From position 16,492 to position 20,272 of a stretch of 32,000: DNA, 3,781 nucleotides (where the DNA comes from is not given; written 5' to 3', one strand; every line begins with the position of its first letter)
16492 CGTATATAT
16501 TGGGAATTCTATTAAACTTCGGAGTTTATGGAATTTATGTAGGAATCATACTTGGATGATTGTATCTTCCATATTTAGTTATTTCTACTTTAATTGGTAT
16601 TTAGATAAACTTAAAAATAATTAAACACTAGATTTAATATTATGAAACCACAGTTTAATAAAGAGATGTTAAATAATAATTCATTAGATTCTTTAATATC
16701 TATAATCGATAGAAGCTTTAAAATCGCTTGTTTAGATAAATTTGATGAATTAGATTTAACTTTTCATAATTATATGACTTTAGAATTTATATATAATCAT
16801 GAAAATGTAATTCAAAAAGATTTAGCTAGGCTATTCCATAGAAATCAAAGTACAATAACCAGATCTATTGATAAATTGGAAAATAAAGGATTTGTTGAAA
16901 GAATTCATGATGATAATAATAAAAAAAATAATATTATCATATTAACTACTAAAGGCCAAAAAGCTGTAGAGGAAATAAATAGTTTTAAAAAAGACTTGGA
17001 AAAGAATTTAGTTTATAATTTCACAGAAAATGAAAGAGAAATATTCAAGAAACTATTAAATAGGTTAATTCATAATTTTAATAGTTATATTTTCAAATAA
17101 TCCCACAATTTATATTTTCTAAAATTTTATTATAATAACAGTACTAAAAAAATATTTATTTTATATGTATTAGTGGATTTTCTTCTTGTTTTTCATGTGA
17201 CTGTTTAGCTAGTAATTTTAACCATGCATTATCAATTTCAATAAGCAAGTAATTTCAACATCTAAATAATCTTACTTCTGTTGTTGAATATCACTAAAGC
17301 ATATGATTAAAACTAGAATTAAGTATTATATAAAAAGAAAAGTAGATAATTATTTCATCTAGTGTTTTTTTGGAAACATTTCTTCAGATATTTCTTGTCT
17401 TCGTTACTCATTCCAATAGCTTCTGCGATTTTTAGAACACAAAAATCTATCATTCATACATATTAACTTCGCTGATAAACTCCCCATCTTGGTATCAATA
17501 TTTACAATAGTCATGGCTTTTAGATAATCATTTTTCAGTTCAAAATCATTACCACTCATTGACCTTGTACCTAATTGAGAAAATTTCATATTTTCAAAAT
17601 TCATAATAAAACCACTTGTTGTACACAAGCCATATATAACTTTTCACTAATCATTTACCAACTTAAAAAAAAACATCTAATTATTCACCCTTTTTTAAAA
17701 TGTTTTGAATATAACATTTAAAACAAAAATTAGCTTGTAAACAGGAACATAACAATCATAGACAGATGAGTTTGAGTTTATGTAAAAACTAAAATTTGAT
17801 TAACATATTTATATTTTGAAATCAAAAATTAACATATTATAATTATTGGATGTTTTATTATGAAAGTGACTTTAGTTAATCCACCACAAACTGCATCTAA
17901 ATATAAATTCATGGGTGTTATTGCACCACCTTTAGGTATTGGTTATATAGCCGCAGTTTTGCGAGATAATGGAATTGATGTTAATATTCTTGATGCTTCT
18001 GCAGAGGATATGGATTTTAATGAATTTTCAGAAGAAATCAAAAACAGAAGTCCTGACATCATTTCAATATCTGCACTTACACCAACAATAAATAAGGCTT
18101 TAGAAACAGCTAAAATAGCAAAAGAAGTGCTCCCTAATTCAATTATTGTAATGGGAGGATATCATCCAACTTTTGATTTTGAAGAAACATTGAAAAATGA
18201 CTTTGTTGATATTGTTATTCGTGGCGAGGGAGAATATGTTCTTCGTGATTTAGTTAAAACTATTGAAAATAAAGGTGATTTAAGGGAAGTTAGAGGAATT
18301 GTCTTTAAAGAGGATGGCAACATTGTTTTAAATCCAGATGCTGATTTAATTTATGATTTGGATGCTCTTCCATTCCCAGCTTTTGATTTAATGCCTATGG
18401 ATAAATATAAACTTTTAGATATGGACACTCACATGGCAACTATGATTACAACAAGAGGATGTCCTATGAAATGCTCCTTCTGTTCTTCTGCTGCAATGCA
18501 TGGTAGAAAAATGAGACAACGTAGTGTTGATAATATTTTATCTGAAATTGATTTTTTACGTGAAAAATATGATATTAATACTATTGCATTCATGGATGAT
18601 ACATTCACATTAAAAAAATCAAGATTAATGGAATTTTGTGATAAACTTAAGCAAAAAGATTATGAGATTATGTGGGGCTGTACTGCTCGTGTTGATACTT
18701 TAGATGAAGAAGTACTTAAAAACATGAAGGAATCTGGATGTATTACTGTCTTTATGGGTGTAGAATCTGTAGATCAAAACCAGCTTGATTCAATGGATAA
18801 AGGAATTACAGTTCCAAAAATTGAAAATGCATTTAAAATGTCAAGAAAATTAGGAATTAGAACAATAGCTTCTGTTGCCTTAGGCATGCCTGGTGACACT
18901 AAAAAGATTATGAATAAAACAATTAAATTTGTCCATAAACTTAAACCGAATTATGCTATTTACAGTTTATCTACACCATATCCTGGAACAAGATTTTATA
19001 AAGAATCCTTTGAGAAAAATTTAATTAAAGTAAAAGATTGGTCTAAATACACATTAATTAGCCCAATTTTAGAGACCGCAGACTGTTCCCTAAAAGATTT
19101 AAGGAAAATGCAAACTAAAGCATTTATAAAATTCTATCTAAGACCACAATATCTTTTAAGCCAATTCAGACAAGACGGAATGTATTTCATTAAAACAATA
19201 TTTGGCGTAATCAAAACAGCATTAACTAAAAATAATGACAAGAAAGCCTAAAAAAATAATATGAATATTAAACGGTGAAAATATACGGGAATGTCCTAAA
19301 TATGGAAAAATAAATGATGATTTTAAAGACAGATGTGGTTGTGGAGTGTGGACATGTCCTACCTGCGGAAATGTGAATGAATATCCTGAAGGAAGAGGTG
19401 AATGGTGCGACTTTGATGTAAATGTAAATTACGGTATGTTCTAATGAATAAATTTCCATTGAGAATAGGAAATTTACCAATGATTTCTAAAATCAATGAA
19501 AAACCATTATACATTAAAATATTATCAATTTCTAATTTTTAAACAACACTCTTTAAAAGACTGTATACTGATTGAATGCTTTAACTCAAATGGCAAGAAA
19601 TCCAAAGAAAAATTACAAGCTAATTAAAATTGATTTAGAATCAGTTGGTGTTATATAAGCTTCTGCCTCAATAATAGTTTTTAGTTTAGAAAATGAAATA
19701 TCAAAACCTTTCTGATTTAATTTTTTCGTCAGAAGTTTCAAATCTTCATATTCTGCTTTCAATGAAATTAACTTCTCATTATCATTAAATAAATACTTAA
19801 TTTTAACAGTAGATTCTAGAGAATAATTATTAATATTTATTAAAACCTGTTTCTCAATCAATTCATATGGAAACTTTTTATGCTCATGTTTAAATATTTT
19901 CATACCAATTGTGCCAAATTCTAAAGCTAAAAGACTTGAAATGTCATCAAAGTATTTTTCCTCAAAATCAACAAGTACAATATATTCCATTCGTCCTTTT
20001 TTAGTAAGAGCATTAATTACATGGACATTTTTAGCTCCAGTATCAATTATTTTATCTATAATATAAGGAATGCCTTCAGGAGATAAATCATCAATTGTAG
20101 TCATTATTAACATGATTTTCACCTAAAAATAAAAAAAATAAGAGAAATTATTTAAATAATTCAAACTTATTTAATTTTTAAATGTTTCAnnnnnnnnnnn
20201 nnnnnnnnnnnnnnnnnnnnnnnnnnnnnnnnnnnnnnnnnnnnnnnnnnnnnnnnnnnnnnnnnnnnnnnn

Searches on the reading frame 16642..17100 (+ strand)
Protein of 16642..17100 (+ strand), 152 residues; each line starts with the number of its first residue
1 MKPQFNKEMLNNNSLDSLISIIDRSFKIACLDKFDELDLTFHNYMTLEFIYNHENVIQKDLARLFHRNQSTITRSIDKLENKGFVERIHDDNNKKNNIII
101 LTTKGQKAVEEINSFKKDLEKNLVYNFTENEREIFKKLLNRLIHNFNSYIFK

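Call 10: search_protein_families(library=pfam, proteins=[window:16642-17100:+], max_evalue=0.01)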
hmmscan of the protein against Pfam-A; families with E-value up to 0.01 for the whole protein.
window:16642-17100:+ (152 aa): 12 families
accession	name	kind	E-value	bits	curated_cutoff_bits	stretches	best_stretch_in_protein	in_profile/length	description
PF01047.28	MarR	-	6.3e-15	55.2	24.6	1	43-95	5-57/59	MarR family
PF12802.13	MarR_2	-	1.2e-11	45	27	1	38-94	2-59/61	MarR family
PF13463.12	HTH_27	-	5.6e-08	33.4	22.2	1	45-105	7-68/68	Winged helix DNA-binding domain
PF22381.2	Staph_reg_Sar_Rot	-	3.9e-06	27.3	27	1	35-112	8-85/85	Transcriptional regulator SarA/Rot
PF01978.25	TrmB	-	6.7e-06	26.3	25.6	1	53-91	20-58/68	Sugar-specific transcriptional regulator TrmB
PF25212.1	HVO_A0114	-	0.00021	21.5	27.6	1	39-95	20-76/84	HVO_A0114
PF13601.12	HTH_34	-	0.00022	21.7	27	1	50-111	9-71/80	Winged helix DNA-binding domain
PF13412.12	HTH_24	-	0.00074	19.5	21.9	1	50-86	12-48/48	Winged helix-turn-helix DNA-binding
PF04458.17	DUF505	-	0.0042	16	28.7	0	55-113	485-538/622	Protein of unknown function (DUF505)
PF25213.1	HVO_A0261_N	-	0.0051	17.1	35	0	58-121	27-83/86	HVO_A0261 N-terminal domain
PF04182.18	B-block_TFIIIC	-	0.0072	16.8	22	0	56-96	19-60/73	B-block binding subunit of TFIIIC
PF01325.25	Fe_dep_repress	-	0.0083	16.7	26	0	47-87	10-54/60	Iron dependent repressor, N-terminal DNA binding domain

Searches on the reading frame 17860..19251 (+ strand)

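Call 10: search_protein_families(library=pfam, proteins=[window:17860-19251:+], max_evalue=0.01)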
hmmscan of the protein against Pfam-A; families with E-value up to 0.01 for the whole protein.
window:17860-19251:+ (463 aa): 3 families
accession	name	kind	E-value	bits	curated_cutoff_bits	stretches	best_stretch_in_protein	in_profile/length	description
PF02310.24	B12-binding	-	3.4e-27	95.1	32.1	1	21-131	11-120/121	B12 binding domain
PF04055.27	Radical_SAM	-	6.1e-27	95.2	29.5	1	195-358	1-166/166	Radical SAM superfamily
PF19864.5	Radical_SAM_N2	-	0.0075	16.2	29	0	94-138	87-128/151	Radical SAM proteins, N-terminal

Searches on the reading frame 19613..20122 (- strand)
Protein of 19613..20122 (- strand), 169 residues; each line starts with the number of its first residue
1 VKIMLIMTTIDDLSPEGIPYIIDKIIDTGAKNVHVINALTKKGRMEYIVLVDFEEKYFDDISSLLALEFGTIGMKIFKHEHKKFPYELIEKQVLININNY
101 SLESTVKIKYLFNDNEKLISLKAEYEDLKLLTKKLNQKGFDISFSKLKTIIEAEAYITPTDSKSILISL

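Call 12: search_protein_families(library=pfam, proteins=[window:19613-20122:-], max_evalue=0.01)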
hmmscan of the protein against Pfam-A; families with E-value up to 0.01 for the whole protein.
window:19613-20122:- (169 aa): 1 family
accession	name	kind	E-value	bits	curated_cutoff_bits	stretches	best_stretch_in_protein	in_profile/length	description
PF01969.22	Ni_insertion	-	6.5e-20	72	22.1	1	2-136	244-368/375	Nickel insertion protein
